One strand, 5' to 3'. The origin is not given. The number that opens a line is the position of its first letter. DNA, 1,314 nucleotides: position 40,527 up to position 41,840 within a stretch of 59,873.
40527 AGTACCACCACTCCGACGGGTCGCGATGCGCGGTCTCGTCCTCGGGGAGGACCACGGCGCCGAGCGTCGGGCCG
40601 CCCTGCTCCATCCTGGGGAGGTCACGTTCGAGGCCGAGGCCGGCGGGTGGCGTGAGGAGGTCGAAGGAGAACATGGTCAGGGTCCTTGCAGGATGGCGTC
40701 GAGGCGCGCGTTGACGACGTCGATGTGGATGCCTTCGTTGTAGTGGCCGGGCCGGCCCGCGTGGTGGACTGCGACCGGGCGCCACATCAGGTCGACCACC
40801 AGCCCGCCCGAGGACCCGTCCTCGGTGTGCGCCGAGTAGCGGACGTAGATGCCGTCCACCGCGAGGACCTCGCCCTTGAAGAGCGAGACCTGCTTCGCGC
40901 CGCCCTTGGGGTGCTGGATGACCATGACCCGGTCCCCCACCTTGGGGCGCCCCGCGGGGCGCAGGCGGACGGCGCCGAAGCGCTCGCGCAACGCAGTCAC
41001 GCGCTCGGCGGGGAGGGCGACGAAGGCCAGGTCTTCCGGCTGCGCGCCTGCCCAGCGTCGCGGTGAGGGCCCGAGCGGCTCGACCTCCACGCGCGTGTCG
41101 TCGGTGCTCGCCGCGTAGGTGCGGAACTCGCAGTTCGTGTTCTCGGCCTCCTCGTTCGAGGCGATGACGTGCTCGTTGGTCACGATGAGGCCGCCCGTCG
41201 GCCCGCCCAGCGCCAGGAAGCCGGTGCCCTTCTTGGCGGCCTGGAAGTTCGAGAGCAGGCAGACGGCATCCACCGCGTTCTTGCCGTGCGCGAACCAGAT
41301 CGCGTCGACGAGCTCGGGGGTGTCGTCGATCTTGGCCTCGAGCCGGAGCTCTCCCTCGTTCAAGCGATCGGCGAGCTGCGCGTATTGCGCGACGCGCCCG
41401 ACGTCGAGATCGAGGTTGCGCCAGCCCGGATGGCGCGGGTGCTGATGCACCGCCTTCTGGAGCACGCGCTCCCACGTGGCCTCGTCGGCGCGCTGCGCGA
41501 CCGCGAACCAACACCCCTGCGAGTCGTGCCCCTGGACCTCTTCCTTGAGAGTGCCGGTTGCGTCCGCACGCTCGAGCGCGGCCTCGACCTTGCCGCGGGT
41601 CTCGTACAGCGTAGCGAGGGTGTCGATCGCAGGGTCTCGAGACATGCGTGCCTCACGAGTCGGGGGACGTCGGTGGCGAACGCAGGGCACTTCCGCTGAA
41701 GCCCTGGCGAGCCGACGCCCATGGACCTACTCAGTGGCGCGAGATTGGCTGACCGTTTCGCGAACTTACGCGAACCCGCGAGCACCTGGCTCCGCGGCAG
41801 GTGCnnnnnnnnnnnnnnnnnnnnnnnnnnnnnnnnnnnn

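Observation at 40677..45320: Candidate novel system: non-RD kinase-STAND NTPase next to a signal-less trypsin-like protease with an unknown N-terminal domain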

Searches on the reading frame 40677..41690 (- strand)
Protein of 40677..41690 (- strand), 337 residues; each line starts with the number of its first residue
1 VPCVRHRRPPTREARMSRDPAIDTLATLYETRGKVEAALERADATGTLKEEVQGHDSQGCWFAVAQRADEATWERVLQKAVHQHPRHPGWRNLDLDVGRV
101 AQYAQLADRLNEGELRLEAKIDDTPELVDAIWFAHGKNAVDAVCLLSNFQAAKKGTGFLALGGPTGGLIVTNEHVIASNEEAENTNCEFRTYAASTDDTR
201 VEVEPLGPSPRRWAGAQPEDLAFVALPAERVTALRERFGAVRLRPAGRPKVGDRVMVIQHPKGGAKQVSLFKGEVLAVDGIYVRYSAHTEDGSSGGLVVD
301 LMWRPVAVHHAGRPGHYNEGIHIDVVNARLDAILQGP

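Call 7: search_protein_families(library=pfam, proteins=[window:40677-41690:-], max_evalue=0.01)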
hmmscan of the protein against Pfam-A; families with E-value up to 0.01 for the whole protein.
window:40677-41690:- (337 aa): 2 families
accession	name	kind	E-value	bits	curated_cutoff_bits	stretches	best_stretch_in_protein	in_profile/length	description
PF13365.12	Trypsin_2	-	1.1e-20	75.2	27.6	1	155-308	1-144/144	Trypsin-like peptidase domain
PF19955.5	EAD1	-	1.4e-05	25.9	24.2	1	23-93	13-85/90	Effector-associated domain 1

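Call 10: search_protein_families(library=padloc, proteins=[window:40677-41690:-], max_evalue=0.01)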
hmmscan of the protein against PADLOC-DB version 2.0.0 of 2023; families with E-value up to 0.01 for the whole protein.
window:40677-41690:- (337 aa): 2 families
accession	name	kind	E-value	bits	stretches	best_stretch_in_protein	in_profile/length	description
PDLC02960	RT-Protease_XI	-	7.2e-08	29.8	1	103-328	308-502/506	single gene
PDLC02959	RT-Protease_XI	-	7.3e-08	29.8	1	103-327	311-505/510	single gene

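Call 11: find_homologous_proteins(query=window:40677-41645:-, max_evalue=0.001)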
Query window:40677-41645:- (322 aa): 8 proteins with E <= 0.001 among 8000 candidates.
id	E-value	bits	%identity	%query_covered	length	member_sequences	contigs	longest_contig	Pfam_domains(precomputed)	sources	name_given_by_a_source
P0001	8.5e-215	730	100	100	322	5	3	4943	PF13365.13,PF19955.6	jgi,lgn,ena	jgi:S1-C subfamily serine protease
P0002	1.7e-14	72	40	53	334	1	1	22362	PF13365.13,PF19961.6,PF00089.33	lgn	-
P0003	3.2e-13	68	39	53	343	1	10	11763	PF13365.13,PF19961.6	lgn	-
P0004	3.4e-13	68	40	53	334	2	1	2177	PF13365.13,PF19961.6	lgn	-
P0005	7.8e-13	66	32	68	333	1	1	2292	PF13365.13,PF19955.6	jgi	jgi:hypothetical protein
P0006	2.0e-12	65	27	94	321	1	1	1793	PF13365.13,PF19955.6,PF00089.33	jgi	jgi:V8-like Glu-specific endopeptidase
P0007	2.6e-12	65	34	69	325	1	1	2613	PF13365.13,PF19955.6,PF00089.33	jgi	jgi:S1-C subfamily serine protease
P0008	2.6e-11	61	31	68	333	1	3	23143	PF13365.13,PF19955.6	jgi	jgi:hypothetical protein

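Call 12: find_encoding_contigs(protein=P0008, flank=10000, max_places=3)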
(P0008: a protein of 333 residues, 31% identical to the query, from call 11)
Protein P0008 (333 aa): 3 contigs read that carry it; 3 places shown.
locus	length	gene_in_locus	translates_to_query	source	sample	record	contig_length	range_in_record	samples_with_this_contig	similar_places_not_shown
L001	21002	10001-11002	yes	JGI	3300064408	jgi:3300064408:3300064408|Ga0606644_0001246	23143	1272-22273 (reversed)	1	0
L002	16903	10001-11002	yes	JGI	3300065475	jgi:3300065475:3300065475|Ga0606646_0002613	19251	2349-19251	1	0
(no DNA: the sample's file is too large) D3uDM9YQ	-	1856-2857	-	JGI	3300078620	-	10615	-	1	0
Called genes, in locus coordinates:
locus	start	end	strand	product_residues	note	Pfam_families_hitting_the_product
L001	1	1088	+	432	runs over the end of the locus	PF02156:Glyco_hydro_26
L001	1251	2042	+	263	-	PF01738:DLH (weak)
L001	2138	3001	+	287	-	-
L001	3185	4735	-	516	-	PF01293:PEPCK_ATP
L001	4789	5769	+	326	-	PF00316:FBPase, PF18913:FBPase_C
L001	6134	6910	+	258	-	PF23441:SDR, PF00106:adh_short, PF08659:KR, PF13561:adh_short_C2, PF08643:DUF1776 (faint)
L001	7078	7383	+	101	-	-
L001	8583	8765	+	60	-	PF04480:DUF559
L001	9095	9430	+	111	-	PF02604:PhdYeFM_antitox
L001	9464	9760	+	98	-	PF05016:ParE_toxin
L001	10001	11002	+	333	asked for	PF19955:EAD1, PF13365:Trypsin_2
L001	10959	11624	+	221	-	PF19955:EAD1 (weak)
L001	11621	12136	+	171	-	-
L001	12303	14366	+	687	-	-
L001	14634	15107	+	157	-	-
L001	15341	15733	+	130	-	-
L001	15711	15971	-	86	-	-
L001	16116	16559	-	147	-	PF06983:3-dmu-9_3-mt, PF00903:Glyoxalase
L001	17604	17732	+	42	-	-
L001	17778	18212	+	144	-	-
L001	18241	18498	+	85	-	PF07690:MFS_1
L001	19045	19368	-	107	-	-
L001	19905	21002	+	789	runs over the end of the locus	?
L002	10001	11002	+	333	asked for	PF19955:EAD1, PF13365:Trypsin_2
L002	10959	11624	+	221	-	PF19955:EAD1 (weak)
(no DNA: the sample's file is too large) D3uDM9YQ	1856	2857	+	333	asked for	PF19955:EAD1, PF13365:Trypsin_2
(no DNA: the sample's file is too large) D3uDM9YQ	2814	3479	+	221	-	PF19955:EAD1 (weak)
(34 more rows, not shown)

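Call 13: find_encoding_contigs(protein=P0002, flank=10000, max_places=3)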
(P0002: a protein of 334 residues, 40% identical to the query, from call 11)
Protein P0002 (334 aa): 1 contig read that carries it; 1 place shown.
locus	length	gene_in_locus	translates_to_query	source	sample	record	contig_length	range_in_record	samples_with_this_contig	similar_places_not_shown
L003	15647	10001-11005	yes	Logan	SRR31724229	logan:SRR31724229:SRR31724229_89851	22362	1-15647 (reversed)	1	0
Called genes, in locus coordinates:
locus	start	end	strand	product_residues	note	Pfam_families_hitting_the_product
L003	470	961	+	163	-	-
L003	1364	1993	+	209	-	PF00702:Hydrolase, PF12710:HAD, PF13419:HAD_2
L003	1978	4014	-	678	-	PF03781:FGE-sulfatase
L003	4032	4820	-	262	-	PF12146:Hydrolase_4, PF00561:Abhydrolase_1, PF12697:Abhydrolase_6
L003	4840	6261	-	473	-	PF00370:FGGY_N, PF02782:FGGY_C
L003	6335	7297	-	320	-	PF00248:Aldo_ket_red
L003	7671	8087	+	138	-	-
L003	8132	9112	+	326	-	PF01209:Ubie_methyltran, PF13489:Methyltransf_23 (faint), PF08241:Methyltransf_11, PF08242:Methyltransf_12, PF13649:Methyltransf_25, PF13847:Methyltransf_31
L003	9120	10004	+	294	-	-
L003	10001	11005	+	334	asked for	PF19961:EAD8, PF00089:Trypsin (faint), PF13365:Trypsin_2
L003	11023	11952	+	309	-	PF02655:ATP-grasp_3, PF15632:ATPgrasp_Ter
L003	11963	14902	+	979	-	PF05729:NACHT (faint), PF24883:NPHP3_N (faint), PF03781:FGE-sulfatase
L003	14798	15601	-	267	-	-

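Call 14: find_encoding_contigs(protein=P0003, flank=10000, max_places=3)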
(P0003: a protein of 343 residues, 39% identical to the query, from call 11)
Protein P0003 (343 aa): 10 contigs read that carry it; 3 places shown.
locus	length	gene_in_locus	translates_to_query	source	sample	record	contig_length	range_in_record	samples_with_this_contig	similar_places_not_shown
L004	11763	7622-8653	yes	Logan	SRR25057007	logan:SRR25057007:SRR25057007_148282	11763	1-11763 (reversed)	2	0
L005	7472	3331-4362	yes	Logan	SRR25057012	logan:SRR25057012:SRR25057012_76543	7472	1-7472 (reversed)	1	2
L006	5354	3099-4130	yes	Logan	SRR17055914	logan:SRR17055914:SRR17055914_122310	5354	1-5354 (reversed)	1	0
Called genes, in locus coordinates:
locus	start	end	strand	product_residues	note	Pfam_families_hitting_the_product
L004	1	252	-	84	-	?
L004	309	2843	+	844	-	PF26449:DUF8128, PF10412:TrwB_AAD_bind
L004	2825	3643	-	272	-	-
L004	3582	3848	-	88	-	-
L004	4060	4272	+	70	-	PF12728:HTH_17 (weak)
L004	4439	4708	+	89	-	-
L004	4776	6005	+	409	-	PF00155:Aminotran_1_2, PF12897:Asp_aminotransf (faint)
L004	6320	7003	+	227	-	PF13489:Methyltransf_23, PF08241:Methyltransf_11, PF08242:Methyltransf_12, PF13649:Methyltransf_25, PF13847:Methyltransf_31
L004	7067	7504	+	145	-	PF09391:DUF2000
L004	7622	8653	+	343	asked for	PF19961:EAD8, PF13365:Trypsin_2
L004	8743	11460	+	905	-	PF05729:NACHT (weak), PF03781:FGE-sulfatase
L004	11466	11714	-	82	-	-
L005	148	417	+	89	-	-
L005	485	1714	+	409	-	PF00155:Aminotran_1_2, PF12897:Asp_aminotransf (faint)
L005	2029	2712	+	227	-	PF13489:Methyltransf_23, PF08241:Methyltransf_11, PF08242:Methyltransf_12, PF13649:Methyltransf_25, PF13847:Methyltransf_31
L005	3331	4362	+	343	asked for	PF19961:EAD8, PF13365:Trypsin_2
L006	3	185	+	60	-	?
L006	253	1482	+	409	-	PF00155:Aminotran_1_2, PF12897:Asp_aminotransf (faint)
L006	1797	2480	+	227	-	PF13489:Methyltransf_23, PF08241:Methyltransf_11, PF08242:Methyltransf_12, PF13649:Methyltransf_25, PF13847:Methyltransf_31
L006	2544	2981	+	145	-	PF09391:DUF2000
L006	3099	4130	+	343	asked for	PF19961:EAD8, PF13365:Trypsin_2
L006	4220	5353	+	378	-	?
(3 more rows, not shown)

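Call 38: search_solved_structures(query=A1, max_evalue=0.01)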
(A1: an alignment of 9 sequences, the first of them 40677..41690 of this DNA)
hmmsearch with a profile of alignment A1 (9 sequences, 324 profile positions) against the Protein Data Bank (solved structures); distinct sequences matched with E-value up to 0.01: 49.
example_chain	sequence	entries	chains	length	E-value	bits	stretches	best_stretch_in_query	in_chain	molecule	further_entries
2w7s_A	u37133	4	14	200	1.8e-13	53.9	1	144-302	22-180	SERINE PROTEASE SPLA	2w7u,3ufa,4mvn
5mm8_A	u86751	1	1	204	9.1e-12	48.3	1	144-294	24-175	Serine protease SplE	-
2vid_A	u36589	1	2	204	1.2e-11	47.9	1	145-294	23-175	SERINE PROTEASE SPLB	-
4k1s_A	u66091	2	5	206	1.2e-11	47.8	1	145-294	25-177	Serine protease SplB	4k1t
6yv5_A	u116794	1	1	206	1.8e-11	47.3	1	145-294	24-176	Serine protease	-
6yv6_A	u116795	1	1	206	1.8e-11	47.3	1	145-294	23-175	Serine protease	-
1wcz_A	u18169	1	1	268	7.3e-11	45.3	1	146-310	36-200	Glutamyl endopeptidase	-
5c2z_A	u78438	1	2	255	8.6e-10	41.8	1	134-295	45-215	Exfoliative toxin D2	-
8dax_A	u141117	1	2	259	9e-10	41.7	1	134-295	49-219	Exfoliative toxin E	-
1p3c_A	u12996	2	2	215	9.6e-10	41.6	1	134-294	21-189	glutamyl-endopeptidase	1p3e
1qy6_A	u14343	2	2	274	9.7e-10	41.6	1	146-310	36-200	serine protease | V8 protease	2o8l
6tya_A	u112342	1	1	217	1.1e-09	41.4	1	144-310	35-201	Glutamyl endopeptidase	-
6u1b_A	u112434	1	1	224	1.2e-09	41.3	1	144-310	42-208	Glutamyl endopeptidase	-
4jcn_A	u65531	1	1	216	2.2e-09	40.5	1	144-309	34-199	Glutamyl endopeptidase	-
6q12_A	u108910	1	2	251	3.1e-09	39.9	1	144-309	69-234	Glutamyl endopeptidase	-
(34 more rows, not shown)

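Call 40: search_protein_families(library=ncbifam, proteins=[window:40677-41645:-], max_evalue=0.001)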
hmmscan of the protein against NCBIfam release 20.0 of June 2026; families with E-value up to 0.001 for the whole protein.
window:40677-41645:- (322 aa): 0 families

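Call 43: find_related_loci(query=A3, collection=metagenome_contigs, flank=10000)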
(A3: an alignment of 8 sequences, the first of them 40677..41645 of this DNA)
Query A3 (322 aa) in metagenome_contigs; peptide patterns used: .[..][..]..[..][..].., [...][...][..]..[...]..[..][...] (x = any residue, [..] = any of these).
600 stretches matched a pattern (row limit reached: there are more); 81 encode a relative of the query (tblastn E <= 1e-3); the best 80 are kept; 80 distinct loci.
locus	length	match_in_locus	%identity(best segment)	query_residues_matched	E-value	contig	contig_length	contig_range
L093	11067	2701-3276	31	109-299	1e-20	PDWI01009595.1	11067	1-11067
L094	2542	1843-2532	29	82-299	1e-19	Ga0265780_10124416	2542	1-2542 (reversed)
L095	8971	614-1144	32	140-319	2e-18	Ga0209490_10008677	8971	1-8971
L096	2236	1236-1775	35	135-311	3e-17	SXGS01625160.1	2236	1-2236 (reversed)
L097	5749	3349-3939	33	111-299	7e-17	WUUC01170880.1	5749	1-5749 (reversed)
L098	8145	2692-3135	32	140-297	4e-16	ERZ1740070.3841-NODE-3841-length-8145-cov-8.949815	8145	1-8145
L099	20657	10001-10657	31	99-317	8e-16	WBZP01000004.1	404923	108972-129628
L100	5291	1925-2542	29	109-305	2e-15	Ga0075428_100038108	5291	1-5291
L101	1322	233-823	35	140-317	6e-15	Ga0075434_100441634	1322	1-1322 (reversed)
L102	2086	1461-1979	29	139-311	2e-14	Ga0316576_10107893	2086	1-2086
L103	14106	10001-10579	32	117-312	7e-14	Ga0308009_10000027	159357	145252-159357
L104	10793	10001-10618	31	103-312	2e-13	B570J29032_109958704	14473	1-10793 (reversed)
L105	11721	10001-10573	28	111-299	3e-13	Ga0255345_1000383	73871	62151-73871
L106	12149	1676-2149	34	140-299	1e-12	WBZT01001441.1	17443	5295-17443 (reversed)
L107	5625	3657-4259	29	114-309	1e-12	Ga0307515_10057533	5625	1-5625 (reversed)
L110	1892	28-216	44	235-297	2e-9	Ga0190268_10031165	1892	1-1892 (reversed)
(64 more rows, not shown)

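Call 45: search_protein_families(library=pfam, proteins=[L095:1216-5514:-, L110:328-1749:+, L095:167-1165:+, L099:9656-10672:+, L001:12303-14366:+, L001:11621-12136:+], max_evalue=0.001)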
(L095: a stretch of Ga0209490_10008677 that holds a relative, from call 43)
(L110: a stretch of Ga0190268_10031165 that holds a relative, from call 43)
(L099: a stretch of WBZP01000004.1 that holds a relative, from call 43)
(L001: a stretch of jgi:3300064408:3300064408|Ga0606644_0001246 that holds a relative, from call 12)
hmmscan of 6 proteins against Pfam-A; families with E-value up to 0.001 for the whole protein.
L095:1216-5514:- (1433 aa): 2 families
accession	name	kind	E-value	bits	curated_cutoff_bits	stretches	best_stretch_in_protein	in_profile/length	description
PF13646.12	HEAT_2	-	2.5e-29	101.8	27.7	1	594-661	7-75/88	HEAT repeats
PF19955.5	EAD1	-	3.9e-06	27.7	24.2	1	14-90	10-89/90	Effector-associated domain 1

L110:328-1749:+ (474 aa): 1 family
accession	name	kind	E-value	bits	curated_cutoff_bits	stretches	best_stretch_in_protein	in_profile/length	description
PF19955.5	EAD1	-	1.4e-16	61.2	24.2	1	18-86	10-78/90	Effector-associated domain 1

L095:167-1165:+ (333 aa): 3 families
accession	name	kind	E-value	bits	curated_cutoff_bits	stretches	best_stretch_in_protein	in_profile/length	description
PF13365.12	Trypsin_2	-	2.9e-23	83.7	27.6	1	150-294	1-144/144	Trypsin-like peptidase domain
PF19955.5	EAD1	-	3.3e-06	27.9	24.2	1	11-84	8-84/90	Effector-associated domain 1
PF00089.32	Trypsin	-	1.5e-05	25.4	20.6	1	142-293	18-193/220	Trypsin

L099:9656-10672:+ (339 aa): 2 families
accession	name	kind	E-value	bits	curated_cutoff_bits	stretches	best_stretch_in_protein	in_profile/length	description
PF13365.12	Trypsin_2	-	2.2e-21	77.5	27.6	1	157-301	1-144/144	Trypsin-like peptidase domain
PF19955.5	EAD1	-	4.9e-08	33.8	24.2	1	17-93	9-87/90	Effector-associated domain 1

L001:12303-14366:+ (687 aa): 0 families

L001:11621-12136:+ (171 aa): 0 families
